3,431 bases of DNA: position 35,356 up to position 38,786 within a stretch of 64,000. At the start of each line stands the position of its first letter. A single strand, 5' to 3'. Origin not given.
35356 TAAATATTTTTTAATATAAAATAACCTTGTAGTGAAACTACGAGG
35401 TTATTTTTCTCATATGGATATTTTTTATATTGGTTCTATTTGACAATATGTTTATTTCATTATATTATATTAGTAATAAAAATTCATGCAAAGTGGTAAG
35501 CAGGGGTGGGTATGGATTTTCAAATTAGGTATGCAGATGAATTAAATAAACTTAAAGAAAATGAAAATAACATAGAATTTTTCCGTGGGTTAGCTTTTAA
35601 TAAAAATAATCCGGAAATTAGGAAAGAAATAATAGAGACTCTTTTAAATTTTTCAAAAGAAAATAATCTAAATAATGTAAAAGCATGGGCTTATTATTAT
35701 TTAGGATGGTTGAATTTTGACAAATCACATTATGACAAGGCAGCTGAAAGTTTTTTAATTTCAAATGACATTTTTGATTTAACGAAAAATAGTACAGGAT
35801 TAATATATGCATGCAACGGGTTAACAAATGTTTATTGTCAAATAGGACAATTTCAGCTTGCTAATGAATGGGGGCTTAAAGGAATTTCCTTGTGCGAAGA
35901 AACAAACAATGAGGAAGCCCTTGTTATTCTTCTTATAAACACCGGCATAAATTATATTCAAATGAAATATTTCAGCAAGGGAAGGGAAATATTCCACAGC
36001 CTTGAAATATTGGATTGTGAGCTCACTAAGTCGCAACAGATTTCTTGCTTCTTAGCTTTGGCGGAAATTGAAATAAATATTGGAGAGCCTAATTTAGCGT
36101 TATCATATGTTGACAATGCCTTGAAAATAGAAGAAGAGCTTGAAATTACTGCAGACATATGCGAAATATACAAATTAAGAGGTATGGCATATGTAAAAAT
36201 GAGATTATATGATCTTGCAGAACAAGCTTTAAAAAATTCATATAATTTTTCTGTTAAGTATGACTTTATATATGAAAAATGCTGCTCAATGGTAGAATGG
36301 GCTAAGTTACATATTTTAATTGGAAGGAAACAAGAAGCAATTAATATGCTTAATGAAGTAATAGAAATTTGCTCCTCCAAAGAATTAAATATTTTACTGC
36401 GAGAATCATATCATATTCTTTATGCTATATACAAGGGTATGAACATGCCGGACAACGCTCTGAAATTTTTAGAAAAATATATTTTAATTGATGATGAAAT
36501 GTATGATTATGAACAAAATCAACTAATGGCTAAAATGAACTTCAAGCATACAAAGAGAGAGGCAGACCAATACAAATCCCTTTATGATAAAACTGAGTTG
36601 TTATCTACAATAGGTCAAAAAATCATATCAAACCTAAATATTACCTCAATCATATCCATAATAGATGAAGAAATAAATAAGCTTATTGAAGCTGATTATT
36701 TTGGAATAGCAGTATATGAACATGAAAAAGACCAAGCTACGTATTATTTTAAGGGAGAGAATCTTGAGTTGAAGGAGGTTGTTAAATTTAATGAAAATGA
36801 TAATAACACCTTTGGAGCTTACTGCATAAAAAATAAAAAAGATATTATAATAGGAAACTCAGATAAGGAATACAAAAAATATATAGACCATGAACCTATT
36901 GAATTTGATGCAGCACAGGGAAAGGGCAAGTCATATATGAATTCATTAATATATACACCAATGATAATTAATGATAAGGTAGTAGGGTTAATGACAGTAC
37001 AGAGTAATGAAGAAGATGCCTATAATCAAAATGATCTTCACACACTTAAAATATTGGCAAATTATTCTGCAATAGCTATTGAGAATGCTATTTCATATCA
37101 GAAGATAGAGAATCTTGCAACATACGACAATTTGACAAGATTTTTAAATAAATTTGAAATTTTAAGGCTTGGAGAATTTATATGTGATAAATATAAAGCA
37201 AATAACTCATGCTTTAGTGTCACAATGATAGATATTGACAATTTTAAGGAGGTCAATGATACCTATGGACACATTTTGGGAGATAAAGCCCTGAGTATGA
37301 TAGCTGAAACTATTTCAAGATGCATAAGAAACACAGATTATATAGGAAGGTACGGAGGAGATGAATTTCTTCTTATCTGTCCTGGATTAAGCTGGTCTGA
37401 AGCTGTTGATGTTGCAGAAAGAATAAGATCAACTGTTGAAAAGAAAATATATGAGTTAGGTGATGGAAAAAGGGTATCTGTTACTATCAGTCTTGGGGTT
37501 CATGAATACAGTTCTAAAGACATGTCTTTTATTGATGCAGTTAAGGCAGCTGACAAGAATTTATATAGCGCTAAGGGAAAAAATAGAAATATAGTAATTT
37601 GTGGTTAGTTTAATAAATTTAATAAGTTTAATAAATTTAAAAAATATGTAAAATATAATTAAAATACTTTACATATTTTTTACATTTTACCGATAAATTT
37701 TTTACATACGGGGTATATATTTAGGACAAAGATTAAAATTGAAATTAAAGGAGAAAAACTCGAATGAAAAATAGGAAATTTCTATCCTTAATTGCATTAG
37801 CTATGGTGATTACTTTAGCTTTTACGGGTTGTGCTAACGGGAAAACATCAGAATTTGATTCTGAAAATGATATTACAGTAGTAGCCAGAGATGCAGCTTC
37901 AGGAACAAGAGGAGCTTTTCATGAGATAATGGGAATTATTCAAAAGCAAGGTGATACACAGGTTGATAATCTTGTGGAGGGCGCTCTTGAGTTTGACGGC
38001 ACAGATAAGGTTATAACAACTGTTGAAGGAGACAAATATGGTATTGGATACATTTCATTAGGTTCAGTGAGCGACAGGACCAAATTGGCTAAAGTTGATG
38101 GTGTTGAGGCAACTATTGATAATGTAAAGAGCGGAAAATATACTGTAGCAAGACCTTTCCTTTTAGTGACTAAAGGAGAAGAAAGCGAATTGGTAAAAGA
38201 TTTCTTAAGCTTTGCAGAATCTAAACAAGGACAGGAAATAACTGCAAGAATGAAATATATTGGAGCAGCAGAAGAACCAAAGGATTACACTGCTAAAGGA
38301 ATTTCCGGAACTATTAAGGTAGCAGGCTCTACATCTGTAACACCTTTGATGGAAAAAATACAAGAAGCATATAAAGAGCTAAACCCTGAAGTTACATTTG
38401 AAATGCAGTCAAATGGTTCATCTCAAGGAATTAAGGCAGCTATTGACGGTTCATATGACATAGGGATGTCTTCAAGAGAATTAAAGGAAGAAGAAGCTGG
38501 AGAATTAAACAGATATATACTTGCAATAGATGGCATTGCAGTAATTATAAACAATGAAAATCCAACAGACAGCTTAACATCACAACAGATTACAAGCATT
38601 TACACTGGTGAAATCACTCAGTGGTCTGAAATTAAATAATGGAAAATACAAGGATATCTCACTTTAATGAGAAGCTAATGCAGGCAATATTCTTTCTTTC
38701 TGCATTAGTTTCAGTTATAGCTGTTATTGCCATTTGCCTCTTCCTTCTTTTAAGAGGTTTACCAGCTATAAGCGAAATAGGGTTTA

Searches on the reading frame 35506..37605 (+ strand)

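Call 47: search_protein_families(library=ncbifam, proteins=[window:35506-37605:+], max_evalue=1e-10)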
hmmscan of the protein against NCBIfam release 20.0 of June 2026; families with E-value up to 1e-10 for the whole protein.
window:35506-37605:+ (700 aa): 20 families
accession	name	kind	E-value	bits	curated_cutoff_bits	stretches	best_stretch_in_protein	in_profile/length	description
TIGR00254.1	GGDEF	domain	9.5e-45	152.3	37.4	1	534-697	1-164/168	diguanylate cyclase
NF041606.1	dguan_cyc_DgcA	equivalog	1.1e-40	139.7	370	1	352-697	4-336/340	diguanylate cyclase DgcA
NF007135.0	PRK09581.1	equivalog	7e-40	137.2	474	1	535-698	289-453/457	PleD family two-component system response regulator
NF038266.1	diguan_SiaD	equivalog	7.9e-39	133.5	290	1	532-695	88-250/252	biofilm regulation diguanylate cyclase SiaD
NF007380.0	PRK09894.1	equivalog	5e-36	124.6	256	1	535-698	126-285/296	diguanylate cyclase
NF011955.1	PRK15426.1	equivalog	2.2e-34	118.5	408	1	534-698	394-559/564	cellulose biosynthesis regulator diguanylate cyclase DgcQ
NF051473.1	DigCycDgcsShew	equivalog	8.1e-32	110.7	400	1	506-695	103-286/291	diguanylate cyclase DgcS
NF047654.1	DiguCycDgcRLepto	equivalog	2.9e-30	105.2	500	1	520-698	117-294/295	diguanylate cyclase DgcR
NF007423.1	PRK09966.1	equivalog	8.4e-29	100.6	325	1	533-690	234-390/390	diguanylate cyclase DgcN/YfiN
NF007599.0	PRK10245.1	equivalog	2.9e-24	85.2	402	1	523-695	195-365/371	diguanylate cyclase AdrA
NF047872.1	GGDEF_GdpS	equivalog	9.3e-24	84.3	400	1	532-698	181-348/355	GGDEF domain-containing protein GdpS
NF040885.1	diguan_DgcJ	equivalog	1.6e-23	83.3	500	1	560-694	363-490/493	diguanylate cyclase DgcJ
NF045675.1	PhdiestaseDibA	equivalog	1.5e-21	76.4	980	1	519-695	185-359/623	phosphodiesterase DibA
NF008467.0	PRK11359.1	equivalog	2.1e-21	75.7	857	1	491-674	329-507/800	oxygen-sensing cyclic-di-GMP phosphodiesterase DosP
NF007474.0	PRK10060.1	equivalog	9.3e-21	73.7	782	1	529-695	228-390/663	cyclic di-GMP phosphodiesterase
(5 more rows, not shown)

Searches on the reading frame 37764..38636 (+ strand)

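Call 47: search_protein_families(library=ncbifam, proteins=[window:37764-38636:+], max_evalue=1e-10)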
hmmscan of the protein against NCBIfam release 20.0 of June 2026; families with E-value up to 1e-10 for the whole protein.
window:37764-38636:+ (291 aa): 3 families
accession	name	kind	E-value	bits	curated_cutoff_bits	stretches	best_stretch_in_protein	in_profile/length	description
TIGR02136.1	ptsS_2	subfamily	6e-56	189.8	206.6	2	174-290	31-155/295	phosphate ABC transporter substrate-binding protein PstS family protein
TIGR00975.1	3a0107s03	equivalog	4.9e-17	62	205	1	184-289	1-114/315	phosphate ABC transporter substrate-binding protein PstS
TIGR04505.1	PtsS_plasma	equivalog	5.9e-14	52.2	175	0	181-255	28-94/334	phosphate ABC transporter substrate-binding protein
